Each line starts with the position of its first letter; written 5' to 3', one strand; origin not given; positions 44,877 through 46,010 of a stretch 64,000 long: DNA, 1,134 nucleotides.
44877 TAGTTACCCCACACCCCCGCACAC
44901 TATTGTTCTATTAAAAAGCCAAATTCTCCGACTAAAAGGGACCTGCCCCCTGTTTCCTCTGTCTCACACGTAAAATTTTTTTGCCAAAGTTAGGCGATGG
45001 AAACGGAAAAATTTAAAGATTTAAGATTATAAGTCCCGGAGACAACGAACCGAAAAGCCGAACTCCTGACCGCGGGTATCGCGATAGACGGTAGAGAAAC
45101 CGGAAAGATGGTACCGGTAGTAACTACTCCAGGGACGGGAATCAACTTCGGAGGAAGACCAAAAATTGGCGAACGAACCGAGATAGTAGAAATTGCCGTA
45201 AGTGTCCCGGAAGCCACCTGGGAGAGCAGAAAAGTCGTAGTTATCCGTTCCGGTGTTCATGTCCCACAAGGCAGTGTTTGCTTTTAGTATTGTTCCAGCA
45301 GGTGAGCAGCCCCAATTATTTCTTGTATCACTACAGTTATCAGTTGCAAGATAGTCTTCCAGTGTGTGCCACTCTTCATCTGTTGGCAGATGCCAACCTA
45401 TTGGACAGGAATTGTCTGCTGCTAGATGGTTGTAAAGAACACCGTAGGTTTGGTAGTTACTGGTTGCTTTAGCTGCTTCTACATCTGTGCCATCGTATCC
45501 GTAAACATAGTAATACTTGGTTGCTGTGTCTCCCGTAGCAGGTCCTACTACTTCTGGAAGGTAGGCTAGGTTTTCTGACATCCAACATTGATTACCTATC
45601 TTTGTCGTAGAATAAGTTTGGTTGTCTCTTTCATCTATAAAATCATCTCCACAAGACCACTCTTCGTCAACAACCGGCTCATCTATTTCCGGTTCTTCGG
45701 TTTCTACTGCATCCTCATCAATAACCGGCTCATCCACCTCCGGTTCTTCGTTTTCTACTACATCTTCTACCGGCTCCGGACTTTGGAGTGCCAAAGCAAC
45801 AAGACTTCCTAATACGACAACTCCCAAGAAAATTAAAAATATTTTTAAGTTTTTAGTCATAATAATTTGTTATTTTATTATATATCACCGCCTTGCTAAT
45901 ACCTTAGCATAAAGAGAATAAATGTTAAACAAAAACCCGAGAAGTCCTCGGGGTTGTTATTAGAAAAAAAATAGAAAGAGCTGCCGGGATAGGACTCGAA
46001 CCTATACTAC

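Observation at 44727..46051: GC-rich FISUMP gene bracketed by direct repeats exactly 1200 nt apart, one containing the tRNA-Gln 3' end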

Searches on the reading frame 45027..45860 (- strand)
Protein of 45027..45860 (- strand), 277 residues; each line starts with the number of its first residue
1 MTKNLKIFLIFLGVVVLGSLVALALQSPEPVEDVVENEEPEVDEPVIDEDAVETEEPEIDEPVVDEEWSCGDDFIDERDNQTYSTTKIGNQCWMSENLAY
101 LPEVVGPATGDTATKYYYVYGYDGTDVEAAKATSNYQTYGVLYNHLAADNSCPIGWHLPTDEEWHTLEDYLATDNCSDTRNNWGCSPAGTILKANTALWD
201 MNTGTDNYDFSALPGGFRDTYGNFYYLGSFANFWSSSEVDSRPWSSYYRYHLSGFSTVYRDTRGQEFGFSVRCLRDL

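Call 8: search_protein_families(library=pfam, proteins=[window:45027-45860:-], max_evalue=0.01)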
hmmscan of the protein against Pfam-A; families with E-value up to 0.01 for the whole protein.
window:45027-45860:- (277 aa): 1 family
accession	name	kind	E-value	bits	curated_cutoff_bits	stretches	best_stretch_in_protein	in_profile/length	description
PF09603.15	Fib_succ_major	-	1e-37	130.6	33.9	1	87-275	2-187/187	Fibrobacter succinogenes major domain (Fib_succ_major)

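Call 9: find_encoding_contigs(protein=window:45027-45860:-, flank=10000, max_places=10)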
Protein window:45027-45860:- (277 aa): no gene with exactly this product is on record in the collection.

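Call 12: find_homologous_proteins(query=window:45027-45860:-)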
Query window:45027-45860:- (277 aa): 1513 proteins with E <= 0.001 among 2863 candidates; the best 120 are listed.
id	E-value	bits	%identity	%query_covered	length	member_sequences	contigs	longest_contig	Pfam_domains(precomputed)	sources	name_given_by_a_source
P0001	5.3e-191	651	100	100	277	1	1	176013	PF09603.16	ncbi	-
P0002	4.8e-81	290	41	81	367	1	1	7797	PF09603.16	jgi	-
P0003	1.3e-69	253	46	75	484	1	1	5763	PF09603.16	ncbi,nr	ncbi:MAG: hypothetical protein GY746_05755, partial [Gammaproteobacteria bacterium]|nr:hypothetical 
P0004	7.1e-69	250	40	79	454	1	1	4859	PF09603.16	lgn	-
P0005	8.0e-69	250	61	75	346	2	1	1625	PF09603.16,PF07963.18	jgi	jgi:uncharacterized protein (TIGR02145 family)/prepilin-type N-terminal cleavage/methylation domain-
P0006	7.5e-68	247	62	73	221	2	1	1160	PF09603.16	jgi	jgi:uncharacterized protein (TIGR02145 family)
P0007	1.0e-64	237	57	75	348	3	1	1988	PF09603.16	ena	-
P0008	1.5e-64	236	52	86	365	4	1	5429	PF09603.16,PF07963.18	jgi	jgi:uncharacterized protein (TIGR02145 family)/prepilin-type N-terminal cleavage/methylation domain-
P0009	1.2e-62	230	46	76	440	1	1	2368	PF09603.16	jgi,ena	-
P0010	6.8e-62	228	57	75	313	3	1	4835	PF09603.16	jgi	-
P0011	1.5e-61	226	53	75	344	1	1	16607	PF09603.16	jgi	jgi:uncharacterized protein (TIGR02145 family)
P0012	2.5e-60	222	46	96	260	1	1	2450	PF09603.16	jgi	-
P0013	4.1e-60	222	47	93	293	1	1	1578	PF09603.16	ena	-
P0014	9.9e-60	220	55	76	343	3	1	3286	PF09603.16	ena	-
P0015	6.0e-59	218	40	73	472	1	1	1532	PF09603.16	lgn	-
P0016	1.0e-58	217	53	76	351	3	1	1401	PF09603.16,PF07963.18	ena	-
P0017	1.5e-58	217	55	77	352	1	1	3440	PF09603.16,PF07963.18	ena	-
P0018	1.7e-58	216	54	75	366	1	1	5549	PF09603.16,PF07963.18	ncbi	-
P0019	3.0e-58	216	57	37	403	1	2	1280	PF09603.16,PF26707.1,PF18998.7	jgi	jgi:uncharacterized protein (TIGR02145 family)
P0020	3.2e-58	216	54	75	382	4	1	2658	PF09603.16,PF18338.8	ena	-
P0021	9.1e-58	214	58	36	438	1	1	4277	PF09603.16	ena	-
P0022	9.2e-58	214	54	75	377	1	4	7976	PF09603.16,PF18338.8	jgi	jgi:uncharacterized protein (TIGR02145 family)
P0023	1.3e-57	214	45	74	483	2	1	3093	PF09603.16,PF16974.12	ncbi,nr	ncbi:MAG: FISUMP domain-containing protein, partial [Bacteroidales bacterium]|nr:FISUMP domain-conta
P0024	2.9e-57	212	42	95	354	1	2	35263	PF09603.16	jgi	jgi:uncharacterized protein (TIGR02145 family)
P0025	2.0e-56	210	50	75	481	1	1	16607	PF09603.16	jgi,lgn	jgi:uncharacterized protein (TIGR02145 family)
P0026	2.7e-56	209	52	74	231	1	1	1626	PF09603.16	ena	-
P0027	5.5e-56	208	51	76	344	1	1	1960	PF09603.16,PF07963.18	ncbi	-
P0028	2.9e-55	206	53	76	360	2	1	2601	PF09603.16,PF07963.18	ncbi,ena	-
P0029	7.1e-55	205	50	79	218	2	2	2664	PF09603.16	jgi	jgi:uncharacterized protein (TIGR02145 family)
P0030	2.4e-54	203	52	77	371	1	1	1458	PF09603.16,PF07963.18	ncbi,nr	ncbi:MAG: Type II secretion system protein G precursor [Parcubacteria group bacterium ADurb.Bin216]|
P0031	1.3e-53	200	48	83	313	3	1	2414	PF09603.16,PF26696.1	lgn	-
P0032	2.9e-53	199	52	74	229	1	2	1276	PF09603.16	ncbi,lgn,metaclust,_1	metaclust:\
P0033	2.9e-53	199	41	78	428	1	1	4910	PF09603.16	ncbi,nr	ncbi:MAG: hypothetical protein NTV01_21740, partial [Bacteroidia bacterium]|nr:hypothetical protein 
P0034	3.2e-53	199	44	73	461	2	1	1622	PF09603.16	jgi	jgi:uncharacterized protein (TIGR02145 family)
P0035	3.7e-53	199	51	74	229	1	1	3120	PF09603.16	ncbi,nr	ncbi:MAG: FISUMP domain-containing protein [Bacteroidales bacterium]|nr:FISUMP domain-containing pro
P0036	3.8e-53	199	51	76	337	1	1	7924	PF09603.16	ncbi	-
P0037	4.3e-53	199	51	75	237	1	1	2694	PF09603.16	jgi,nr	nr:fibrobacter succinogenes major paralogous domain-containing protein [Bacteroidota bacterium]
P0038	4.6e-53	199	48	84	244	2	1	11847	PF09603.16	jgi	-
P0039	9.3e-53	198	52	74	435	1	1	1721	PF09603.16,PF16974.12,PF00041.28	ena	-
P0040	9.6e-53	198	52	75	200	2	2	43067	PF09603.16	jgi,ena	-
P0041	1.0e-52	197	52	75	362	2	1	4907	PF09603.16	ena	-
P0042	1.4e-52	197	50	73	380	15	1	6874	PF09603.16,PF07963.18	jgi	-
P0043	3.7e-52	196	53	75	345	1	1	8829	PF09603.16,PF07963.18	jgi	jgi:uncharacterized protein (TIGR02145 family)/prepilin-type N-terminal cleavage/methylation domain-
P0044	4.4e-52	195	43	90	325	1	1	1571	PF09603.16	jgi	jgi:uncharacterized protein (TIGR02145 family)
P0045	4.5e-52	195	50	76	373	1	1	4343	PF09603.16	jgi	-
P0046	4.7e-52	195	51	73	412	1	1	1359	PF09603.16,PF00801.27,PF17957.8,PF18911.7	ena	-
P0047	4.8e-52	195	48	78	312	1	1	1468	PF09603.16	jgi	jgi:uncharacterized protein (TIGR02145 family)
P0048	6.6e-52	195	51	74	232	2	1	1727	PF09603.16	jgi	-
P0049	1.5e-51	194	52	74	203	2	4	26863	PF09603.16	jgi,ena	-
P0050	1.6e-51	193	49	73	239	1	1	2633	PF09603.16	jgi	jgi:uncharacterized protein (TIGR02145 family)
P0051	1.7e-51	193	51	74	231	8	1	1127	PF09603.16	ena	-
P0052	1.7e-51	193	47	84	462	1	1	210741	PF09603.16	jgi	jgi:uncharacterized protein (TIGR02145 family)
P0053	2.8e-51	193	49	79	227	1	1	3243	PF09603.16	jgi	jgi:uncharacterized protein (TIGR02145 family)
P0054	3.4e-51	192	49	73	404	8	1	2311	PF09603.16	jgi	jgi:uncharacterized protein (TIGR02145 family)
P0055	3.6e-51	192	53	76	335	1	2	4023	PF09603.16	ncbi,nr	ncbi:MAG: fibrobacter succinogenes major paralogous domain-containing protein [Paludibacteraceae bac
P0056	6.3e-51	192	50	75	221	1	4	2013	PF09603.16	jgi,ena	-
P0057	6.6e-51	192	49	75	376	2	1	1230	PF09603.16,PF07963.18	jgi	-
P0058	9.0e-51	191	48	77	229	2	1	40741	PF09603.16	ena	-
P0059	2.3e-50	190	47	76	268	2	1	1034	PF09603.16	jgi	-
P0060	2.5e-50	190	48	77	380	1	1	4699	PF09603.16,PF07963.18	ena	-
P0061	2.9e-50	189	46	79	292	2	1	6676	PF09603.16,PF26696.1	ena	-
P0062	6.1e-50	188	51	76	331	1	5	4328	PF09603.16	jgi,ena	jgi:uncharacterized protein (TIGR02145 family)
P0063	7.9e-50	188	48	75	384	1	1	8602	PF09603.16,PF26696.1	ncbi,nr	ncbi:MAG: fibrobacter succinogenes major paralogous domain-containing protein [Bacteroidetes bacteri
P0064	9.7e-50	188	48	73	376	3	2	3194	PF09603.16,PF07963.18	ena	-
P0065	9.8e-50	188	48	86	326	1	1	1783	PF09603.16,PF17957.8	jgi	jgi:uncharacterized protein (TIGR02145 family)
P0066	1.0e-49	188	47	77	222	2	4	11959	PF09603.16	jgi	jgi:uncharacterized protein (TIGR02145 family)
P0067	1.3e-49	187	48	79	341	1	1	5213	PF09603.16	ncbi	-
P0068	1.3e-49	187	47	74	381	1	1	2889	PF09603.16,PF07963.18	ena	-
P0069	1.6e-49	187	52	70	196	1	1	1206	PF09603.16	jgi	jgi:uncharacterized protein (TIGR02145 family)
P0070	1.6e-49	187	50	74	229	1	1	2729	PF09603.16,PF26707.1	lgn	-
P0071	2.0e-49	187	50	73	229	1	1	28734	PF09603.16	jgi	jgi:uncharacterized protein (TIGR02145 family)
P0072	2.1e-49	187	48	78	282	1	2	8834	PF09603.16,PF26707.1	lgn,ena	-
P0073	2.6e-49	186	39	73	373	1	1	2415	PF09603.16,PF26707.1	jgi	jgi:uncharacterized protein (TIGR02145 family)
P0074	2.7e-49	186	50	73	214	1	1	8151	PF09603.16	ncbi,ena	-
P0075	3.1e-49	186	48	75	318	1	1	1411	PF09603.16,PF26696.1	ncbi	-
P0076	3.4e-49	186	49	84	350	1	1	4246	PF09603.16,PF07963.18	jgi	jgi:uncharacterized protein (TIGR02145 family)/prepilin-type N-terminal cleavage/methylation domain-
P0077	3.9e-49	186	49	75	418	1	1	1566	PF09603.16,PF00041.28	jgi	jgi:uncharacterized protein (TIGR02145 family)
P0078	4.5e-49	186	48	76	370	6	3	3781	PF09603.16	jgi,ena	-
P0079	4.7e-49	185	48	78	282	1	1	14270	PF09603.16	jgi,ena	-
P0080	5.7e-49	185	36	98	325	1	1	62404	PF09603.16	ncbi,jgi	ncbi:MAG: FISUMP domain-containing protein [Candidatus Paceibacterota bacterium]|jgi:uncharacterized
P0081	5.9e-49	185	53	73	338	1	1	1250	PF09603.16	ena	-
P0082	7.7e-49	185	43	87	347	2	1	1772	PF09603.16,PF22888.2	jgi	jgi:uncharacterized protein (TIGR02145 family)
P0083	9.2e-49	184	46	77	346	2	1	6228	PF09603.16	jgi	jgi:uncharacterized protein (TIGR02145 family)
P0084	9.2e-49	184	48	73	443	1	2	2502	PF09603.16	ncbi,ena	-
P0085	1.0e-48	184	48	73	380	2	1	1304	PF09603.16,PF07963.18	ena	-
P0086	1.2e-48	184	46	84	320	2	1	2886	PF09603.16,PF18998.7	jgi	jgi:uncharacterized protein (TIGR02145 family)/uncharacterized repeat protein (TIGR02543 family)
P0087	1.2e-48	184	47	74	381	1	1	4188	PF09603.16,PF07963.18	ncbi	-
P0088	1.3e-48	184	42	95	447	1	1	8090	PF09603.16,PF00404.25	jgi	-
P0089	1.4e-48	184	47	76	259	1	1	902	PF09603.16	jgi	-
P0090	1.5e-48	184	49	77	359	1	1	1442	PF09603.16,PF07963.18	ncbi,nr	ncbi:MAG: hypothetical protein BWY21_02257 [Parcubacteria group bacterium ADurb.Bin216]|nr:MAG: hypo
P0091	2.0e-48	183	45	79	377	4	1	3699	PF09603.16,PF26696.1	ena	-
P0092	2.4e-48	183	50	74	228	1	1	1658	PF09603.16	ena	-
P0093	2.6e-48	183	49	73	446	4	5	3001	PF09603.16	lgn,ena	-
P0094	2.7e-48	183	49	77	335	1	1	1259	PF09603.16,PF07963.18,PF07603.18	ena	-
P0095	2.7e-48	183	46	74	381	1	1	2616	PF09603.16,PF07963.18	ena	-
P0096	2.7e-48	183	41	91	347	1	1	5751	PF09603.16,PF22888.2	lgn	-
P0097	3.8e-48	182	48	73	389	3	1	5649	PF09603.16,PF07963.18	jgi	-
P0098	5.0e-48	182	46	77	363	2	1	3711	PF09603.16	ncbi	-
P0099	5.4e-48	182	50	73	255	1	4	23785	PF09603.16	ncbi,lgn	-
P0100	5.4e-48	182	51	74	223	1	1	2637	PF09603.16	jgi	-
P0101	7.4e-48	182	41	94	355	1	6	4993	PF09603.16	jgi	jgi:uncharacterized protein (TIGR02145 family)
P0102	7.8e-48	181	49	74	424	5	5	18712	PF09603.16,PF16974.12,PF25059.2,PF26707.1,PF00041.28,PF26747.1,PF16656.12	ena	-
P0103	8.6e-48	181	43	82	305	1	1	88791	PF09603.16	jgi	-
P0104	8.7e-48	181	52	73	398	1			PF09603.16,PF26707.1,PF00041.28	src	-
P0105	9.7e-48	181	51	73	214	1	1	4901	PF09603.16,PF26707.1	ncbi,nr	ncbi:MAG TPA: fibrobacter succinogenes major paralogous domain-containing protein, partial [Marinila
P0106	1.1e-47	181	49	73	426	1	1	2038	PF09603.16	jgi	jgi:uncharacterized protein (TIGR02145 family)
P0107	1.1e-47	181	48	75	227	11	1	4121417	PF09603.16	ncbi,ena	-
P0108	1.1e-47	181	49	74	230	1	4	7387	PF09603.16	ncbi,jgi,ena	ncbi:MAG: FISUMP domain-containing protein [Candidatus Paceibacterota bacterium]|jgi:uncharacterized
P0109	1.1e-47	181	50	74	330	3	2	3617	PF09603.16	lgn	-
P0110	1.4e-47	181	40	98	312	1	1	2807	PF09603.16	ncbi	-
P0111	1.5e-47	181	49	77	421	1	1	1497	PF09603.16,PF26707.1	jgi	jgi:uncharacterized protein (TIGR02145 family)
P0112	1.5e-47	181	46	76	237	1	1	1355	PF09603.16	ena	-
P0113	1.6e-47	180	54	74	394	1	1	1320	PF09603.16,PF13149.13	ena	-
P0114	1.7e-47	180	43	82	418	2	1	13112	PF09603.16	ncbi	-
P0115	1.7e-47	180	46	84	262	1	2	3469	PF09603.16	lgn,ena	-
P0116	2.0e-47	180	48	73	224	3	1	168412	PF09603.16,PF26707.1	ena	-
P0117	2.0e-47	180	43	78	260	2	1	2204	PF09603.16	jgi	jgi:uncharacterized protein (TIGR02145 family)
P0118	2.0e-47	180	48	73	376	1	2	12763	PF09603.16,PF07963.18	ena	-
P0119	2.5e-47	180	48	75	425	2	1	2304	PF09603.16,PF26696.1,PF26707.1,PF00041.28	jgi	jgi:uncharacterized protein (TIGR02145 family)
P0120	2.6e-47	180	51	77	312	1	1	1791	PF09603.16,PF07603.18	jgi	jgi:uncharacterized protein (TIGR02145 family)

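Call 14: find_encoding_contigs(protein=P0001, flank=10000)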
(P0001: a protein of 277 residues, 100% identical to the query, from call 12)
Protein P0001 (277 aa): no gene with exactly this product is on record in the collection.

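Call 64: find_encoding_contigs(protein=P0012, flank=5000, max_places=3)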
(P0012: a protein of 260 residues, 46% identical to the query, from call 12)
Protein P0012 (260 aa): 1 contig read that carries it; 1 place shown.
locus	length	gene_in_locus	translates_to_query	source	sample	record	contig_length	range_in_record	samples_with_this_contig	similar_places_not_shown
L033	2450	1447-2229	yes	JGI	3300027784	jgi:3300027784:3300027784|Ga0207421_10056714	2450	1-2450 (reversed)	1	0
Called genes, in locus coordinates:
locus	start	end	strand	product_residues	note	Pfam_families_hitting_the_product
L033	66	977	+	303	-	PF01297:ZnuA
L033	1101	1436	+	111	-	PF01541:GIY-YIG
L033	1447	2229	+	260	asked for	PF09603:Fib_succ_major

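Call 65: find_encoding_contigs(protein=P0002, flank=5000, max_places=3)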
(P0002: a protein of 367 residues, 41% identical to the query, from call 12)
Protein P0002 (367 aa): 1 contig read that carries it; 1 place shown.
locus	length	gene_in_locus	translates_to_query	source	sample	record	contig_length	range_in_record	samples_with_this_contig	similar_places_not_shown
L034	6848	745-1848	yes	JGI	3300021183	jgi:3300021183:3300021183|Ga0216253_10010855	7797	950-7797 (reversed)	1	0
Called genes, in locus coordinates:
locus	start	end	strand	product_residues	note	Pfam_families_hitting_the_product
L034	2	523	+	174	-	?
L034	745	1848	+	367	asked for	PF09603:Fib_succ_major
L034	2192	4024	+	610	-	-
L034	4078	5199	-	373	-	PF18962:Por_Secre_tail (weak)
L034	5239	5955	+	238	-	PF01694:Rhomboid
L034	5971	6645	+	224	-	PF03588:Leu_Phe_trans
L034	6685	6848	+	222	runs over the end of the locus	-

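Call 87: search_protein_families(library=ncbifam, proteins=[window:45027-45860:-], max_evalue=1)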
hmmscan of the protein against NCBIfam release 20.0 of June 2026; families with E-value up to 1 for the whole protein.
window:45027-45860:- (277 aa): 1 family
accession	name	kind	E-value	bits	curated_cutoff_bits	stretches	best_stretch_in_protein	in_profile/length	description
TIGR02145.1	Fib_succ_major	domain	1.3e-37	130.2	41.65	1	74-276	2-176/176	FISUMP domain-containing protein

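Call 89: find_related_loci(query=window:45027-45860:-, collection=viral_contigs, flank=5000)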
Query window:45027-45860:- (277 aa) in viral_contigs; peptide patterns used: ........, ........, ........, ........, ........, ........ (x = any residue, [..] = any of these).
10 stretches matched a pattern, but none encodes a relative of the query by tblastn (E <= 1e-3).
